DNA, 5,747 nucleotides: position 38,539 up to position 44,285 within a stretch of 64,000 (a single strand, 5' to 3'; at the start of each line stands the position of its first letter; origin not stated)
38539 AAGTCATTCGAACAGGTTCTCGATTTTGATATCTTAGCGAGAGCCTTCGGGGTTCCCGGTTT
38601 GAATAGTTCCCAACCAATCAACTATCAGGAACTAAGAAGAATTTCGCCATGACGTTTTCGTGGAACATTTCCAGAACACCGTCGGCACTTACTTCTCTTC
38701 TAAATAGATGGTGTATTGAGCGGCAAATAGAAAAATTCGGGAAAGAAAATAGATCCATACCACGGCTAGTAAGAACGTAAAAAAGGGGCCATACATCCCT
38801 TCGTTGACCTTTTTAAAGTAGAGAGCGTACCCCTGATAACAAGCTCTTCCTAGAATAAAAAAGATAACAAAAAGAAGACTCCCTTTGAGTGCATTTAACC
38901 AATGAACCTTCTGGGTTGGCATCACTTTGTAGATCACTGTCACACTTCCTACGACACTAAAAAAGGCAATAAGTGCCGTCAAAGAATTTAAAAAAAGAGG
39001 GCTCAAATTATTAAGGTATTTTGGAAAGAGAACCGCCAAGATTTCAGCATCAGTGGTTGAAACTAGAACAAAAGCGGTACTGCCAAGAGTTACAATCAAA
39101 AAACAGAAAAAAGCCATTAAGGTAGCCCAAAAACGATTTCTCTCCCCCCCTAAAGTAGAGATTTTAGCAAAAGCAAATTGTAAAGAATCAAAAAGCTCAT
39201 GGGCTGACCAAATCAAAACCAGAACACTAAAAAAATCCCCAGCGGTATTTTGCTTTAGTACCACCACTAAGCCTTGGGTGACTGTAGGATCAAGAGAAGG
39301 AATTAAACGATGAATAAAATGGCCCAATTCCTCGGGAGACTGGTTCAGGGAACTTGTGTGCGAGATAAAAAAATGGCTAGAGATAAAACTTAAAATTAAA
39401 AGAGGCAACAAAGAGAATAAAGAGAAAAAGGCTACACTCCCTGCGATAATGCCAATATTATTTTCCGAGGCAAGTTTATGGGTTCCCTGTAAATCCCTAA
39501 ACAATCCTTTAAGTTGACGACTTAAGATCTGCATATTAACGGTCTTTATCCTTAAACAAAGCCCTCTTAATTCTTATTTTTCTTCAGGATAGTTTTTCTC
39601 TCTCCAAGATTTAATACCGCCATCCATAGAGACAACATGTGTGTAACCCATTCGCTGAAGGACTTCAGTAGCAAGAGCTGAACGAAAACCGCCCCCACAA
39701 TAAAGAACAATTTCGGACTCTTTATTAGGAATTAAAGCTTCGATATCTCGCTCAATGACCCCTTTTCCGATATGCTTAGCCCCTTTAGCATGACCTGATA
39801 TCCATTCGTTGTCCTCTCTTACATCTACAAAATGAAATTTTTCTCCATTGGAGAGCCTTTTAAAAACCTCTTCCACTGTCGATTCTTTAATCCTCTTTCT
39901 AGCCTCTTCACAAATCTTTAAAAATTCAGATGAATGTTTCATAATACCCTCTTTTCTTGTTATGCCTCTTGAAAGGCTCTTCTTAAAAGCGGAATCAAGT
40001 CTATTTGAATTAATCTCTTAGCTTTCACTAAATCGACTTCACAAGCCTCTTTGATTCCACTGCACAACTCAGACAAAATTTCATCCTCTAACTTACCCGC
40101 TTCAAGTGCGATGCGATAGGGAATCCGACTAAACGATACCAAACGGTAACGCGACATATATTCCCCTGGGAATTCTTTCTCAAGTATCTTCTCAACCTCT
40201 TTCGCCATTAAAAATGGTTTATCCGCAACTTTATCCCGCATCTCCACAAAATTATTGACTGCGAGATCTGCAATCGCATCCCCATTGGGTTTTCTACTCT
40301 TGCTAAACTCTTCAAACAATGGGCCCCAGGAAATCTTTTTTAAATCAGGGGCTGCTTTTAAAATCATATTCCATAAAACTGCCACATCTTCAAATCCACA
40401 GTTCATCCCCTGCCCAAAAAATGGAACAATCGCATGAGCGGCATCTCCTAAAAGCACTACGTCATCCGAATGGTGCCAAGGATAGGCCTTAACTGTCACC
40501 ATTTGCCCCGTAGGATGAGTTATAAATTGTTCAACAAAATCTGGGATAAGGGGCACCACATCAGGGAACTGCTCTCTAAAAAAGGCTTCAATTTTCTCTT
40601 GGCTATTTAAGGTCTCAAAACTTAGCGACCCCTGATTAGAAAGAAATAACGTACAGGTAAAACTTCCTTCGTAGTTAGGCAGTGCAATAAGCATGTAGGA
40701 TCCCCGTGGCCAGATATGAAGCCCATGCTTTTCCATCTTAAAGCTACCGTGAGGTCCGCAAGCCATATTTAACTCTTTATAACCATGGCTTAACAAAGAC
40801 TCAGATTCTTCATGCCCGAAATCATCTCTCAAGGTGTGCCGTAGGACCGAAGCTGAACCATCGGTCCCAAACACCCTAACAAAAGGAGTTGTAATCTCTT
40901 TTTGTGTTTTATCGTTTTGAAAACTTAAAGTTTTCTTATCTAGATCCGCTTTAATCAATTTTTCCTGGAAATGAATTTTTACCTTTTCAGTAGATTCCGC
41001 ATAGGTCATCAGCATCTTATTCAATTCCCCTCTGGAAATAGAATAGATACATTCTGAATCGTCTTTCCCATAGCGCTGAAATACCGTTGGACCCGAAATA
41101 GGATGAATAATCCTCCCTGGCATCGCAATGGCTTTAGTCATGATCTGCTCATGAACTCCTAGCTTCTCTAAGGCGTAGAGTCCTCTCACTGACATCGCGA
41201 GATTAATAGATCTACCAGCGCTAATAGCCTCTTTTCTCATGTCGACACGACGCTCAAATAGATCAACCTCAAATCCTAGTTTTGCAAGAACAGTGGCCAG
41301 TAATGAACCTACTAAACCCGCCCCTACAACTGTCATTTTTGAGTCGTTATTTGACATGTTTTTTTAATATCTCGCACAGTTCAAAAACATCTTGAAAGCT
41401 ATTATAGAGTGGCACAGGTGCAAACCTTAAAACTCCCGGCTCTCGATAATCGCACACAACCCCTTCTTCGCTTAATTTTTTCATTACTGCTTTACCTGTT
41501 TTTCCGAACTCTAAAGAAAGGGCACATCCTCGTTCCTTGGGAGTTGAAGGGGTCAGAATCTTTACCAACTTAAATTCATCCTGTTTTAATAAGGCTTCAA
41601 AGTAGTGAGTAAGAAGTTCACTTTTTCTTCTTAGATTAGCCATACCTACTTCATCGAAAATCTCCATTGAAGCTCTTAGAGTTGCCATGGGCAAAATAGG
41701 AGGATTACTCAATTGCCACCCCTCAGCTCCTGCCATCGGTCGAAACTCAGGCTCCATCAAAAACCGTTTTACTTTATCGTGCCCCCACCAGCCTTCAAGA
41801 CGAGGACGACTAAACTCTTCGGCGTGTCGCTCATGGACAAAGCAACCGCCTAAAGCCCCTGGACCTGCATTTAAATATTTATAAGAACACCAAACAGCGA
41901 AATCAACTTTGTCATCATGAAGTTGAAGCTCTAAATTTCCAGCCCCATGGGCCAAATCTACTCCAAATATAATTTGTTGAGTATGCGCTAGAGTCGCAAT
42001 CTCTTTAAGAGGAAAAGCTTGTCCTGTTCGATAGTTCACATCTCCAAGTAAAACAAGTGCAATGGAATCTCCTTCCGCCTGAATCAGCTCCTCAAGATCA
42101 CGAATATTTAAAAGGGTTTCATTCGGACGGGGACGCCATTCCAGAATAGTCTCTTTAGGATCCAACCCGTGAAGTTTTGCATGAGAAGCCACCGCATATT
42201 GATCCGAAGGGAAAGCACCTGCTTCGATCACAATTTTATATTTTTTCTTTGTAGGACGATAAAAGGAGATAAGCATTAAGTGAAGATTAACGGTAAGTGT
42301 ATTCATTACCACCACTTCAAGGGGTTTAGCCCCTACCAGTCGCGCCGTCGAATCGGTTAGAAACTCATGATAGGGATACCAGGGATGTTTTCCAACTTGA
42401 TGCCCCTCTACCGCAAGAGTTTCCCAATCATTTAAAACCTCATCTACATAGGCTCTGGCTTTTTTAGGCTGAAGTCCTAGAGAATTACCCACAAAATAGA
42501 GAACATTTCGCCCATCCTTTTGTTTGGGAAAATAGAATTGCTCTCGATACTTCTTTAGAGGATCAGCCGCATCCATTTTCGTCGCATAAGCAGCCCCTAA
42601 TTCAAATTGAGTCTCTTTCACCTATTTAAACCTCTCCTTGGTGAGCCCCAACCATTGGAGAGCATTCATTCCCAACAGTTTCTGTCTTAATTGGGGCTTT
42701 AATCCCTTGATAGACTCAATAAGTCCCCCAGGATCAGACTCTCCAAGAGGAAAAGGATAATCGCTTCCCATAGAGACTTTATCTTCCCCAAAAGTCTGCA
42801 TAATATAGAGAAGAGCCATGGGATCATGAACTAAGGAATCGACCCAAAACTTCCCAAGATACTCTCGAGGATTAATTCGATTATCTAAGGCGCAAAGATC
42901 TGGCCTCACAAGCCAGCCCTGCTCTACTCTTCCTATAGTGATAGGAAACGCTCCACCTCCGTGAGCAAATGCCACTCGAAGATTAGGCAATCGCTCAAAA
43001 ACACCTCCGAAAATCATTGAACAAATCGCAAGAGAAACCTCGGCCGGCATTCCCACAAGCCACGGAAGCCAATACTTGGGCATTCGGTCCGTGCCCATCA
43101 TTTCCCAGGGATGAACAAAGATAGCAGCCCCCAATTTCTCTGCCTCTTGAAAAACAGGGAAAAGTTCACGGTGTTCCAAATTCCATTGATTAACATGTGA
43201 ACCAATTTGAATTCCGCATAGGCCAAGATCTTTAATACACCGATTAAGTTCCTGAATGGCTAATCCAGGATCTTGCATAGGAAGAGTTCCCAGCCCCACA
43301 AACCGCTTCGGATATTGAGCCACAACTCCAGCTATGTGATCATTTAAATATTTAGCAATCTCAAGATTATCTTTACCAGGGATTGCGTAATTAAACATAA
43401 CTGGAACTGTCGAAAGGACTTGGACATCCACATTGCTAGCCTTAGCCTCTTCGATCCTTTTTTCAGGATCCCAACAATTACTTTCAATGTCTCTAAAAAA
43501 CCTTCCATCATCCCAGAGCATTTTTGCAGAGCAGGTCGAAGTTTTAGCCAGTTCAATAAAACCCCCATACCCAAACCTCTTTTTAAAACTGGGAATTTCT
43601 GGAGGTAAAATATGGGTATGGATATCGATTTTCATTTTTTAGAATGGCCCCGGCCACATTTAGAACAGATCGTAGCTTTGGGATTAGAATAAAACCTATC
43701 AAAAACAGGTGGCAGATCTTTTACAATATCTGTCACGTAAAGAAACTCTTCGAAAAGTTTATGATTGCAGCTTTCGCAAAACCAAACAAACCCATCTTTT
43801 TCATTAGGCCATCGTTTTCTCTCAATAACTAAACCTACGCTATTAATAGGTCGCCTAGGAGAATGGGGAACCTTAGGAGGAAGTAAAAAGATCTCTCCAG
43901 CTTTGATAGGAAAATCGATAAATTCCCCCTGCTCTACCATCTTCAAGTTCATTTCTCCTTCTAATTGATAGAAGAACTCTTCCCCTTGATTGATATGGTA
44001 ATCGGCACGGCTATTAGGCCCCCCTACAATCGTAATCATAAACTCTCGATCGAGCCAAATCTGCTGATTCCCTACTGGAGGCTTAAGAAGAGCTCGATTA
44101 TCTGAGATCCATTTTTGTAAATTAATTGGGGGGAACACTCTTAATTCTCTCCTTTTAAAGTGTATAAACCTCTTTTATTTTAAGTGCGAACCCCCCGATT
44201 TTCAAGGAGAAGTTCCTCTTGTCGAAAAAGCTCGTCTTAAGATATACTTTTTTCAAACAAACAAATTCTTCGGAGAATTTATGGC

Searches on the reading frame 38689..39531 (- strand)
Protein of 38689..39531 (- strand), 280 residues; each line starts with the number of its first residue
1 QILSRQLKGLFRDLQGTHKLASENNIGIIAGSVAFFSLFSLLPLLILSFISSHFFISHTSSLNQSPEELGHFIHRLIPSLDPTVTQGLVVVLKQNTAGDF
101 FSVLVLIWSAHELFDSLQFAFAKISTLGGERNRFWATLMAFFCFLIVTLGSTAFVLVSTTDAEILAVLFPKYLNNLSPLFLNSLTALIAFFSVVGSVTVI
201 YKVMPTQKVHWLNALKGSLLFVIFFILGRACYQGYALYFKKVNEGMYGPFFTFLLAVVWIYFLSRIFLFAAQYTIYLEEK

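Call 57: search_protein_families(library=pfam, proteins=[window:38689-39531:-], max_evalue=0.001)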
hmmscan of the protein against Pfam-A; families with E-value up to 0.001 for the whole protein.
window:38689-39531:- (280 aa): 1 family
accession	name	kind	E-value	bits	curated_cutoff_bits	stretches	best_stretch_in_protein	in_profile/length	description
PF03631.20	Virul_fac_BrkB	-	4.4e-32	112.2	33.7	1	23-279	2-257/259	Virulence factor BrkB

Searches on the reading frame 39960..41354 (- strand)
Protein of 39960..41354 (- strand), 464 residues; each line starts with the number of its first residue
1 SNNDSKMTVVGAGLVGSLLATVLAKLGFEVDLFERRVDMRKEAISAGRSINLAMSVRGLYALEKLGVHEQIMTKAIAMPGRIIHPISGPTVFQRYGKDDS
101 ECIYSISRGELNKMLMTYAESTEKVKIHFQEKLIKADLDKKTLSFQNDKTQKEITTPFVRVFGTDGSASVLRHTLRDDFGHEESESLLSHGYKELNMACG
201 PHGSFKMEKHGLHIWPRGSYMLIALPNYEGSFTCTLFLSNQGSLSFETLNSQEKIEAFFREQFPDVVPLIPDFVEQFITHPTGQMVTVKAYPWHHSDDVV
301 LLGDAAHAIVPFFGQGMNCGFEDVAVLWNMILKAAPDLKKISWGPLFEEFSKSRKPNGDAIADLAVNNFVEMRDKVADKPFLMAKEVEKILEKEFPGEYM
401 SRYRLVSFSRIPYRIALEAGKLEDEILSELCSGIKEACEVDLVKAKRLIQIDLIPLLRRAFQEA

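Call 57: search_protein_families(library=pfam, proteins=[window:39960-41354:-], max_evalue=0.001)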
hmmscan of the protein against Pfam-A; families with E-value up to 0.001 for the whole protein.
window:39960-41354:- (464 aa): 5 families
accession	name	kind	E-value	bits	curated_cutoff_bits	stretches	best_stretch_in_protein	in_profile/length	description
PF01494.25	FAD_binding_3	-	2.1e-19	70.4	22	1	7-329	4-316/349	FAD binding domain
PF13450.12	NAD_binding_8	-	2e-05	25.2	21.9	1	9-36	1-28/68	NAD(P)-binding Rossmann-like domain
PF02737.24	3HCDH_N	-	0.00033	21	22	1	7-47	2-42/180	3-hydroxyacyl-CoA dehydrogenase, NAD binding domain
PF07992.20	Pyr_redox_2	-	0.00083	19.3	26.1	0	4-39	142-177/291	Pyridine nucleotide-disulphide oxidoreductase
PF00070.33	Pyr_redox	-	0.00099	20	22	0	6-40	1-35/82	Pyridine nucleotide-disulphide oxidoreductase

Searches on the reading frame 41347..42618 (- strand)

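Call 57: search_protein_families(library=pfam, proteins=[window:41347-42618:-], max_evalue=0.001)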
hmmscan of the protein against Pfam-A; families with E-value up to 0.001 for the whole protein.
window:41347-42618:- (423 aa): 2 families
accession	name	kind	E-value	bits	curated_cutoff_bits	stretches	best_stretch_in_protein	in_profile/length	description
PF22580.2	KYNU_C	-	4.8e-26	91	27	1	329-418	1-90/90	Kynureninase C-terminal domain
PF00266.25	Aminotran_5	-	3e-16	59.8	21.5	1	89-387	50-333/371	Aminotransferase class-V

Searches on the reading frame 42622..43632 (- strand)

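Call 57: search_protein_families(library=pfam, proteins=[window:42622-43632:-], max_evalue=0.001)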
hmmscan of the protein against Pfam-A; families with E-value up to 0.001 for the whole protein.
window:42622-43632:- (336 aa): 1 family
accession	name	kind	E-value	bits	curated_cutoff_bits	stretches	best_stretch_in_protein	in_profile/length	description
PF04909.20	Amidohydro_2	-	3.4e-44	152.2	26.4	1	2-330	1-289/289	Amidohydrolase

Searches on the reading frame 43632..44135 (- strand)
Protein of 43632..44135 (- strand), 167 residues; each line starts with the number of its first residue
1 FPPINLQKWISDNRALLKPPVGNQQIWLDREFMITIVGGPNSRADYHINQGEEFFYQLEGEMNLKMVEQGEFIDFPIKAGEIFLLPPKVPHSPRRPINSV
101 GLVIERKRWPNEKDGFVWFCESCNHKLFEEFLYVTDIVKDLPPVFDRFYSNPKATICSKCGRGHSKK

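Call 57: search_protein_families(library=pfam, proteins=[window:43632-44135:-], max_evalue=0.001)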
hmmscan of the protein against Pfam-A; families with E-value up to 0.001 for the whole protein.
window:43632-44135:- (167 aa): 3 families
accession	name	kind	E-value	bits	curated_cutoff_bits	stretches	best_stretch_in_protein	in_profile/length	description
PF06052.18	3-HAO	-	2.9e-59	199.5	25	1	2-149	5-151/151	3-hydroxyanthranilic acid dioxygenase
PF07883.17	Cupin_2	-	3.4e-08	33.5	27.2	1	40-94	7-57/70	Cupin domain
PF02311.25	AraC_binding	-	0.00041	20.5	21.1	1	38-92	10-60/135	AraC-like ligand binding domain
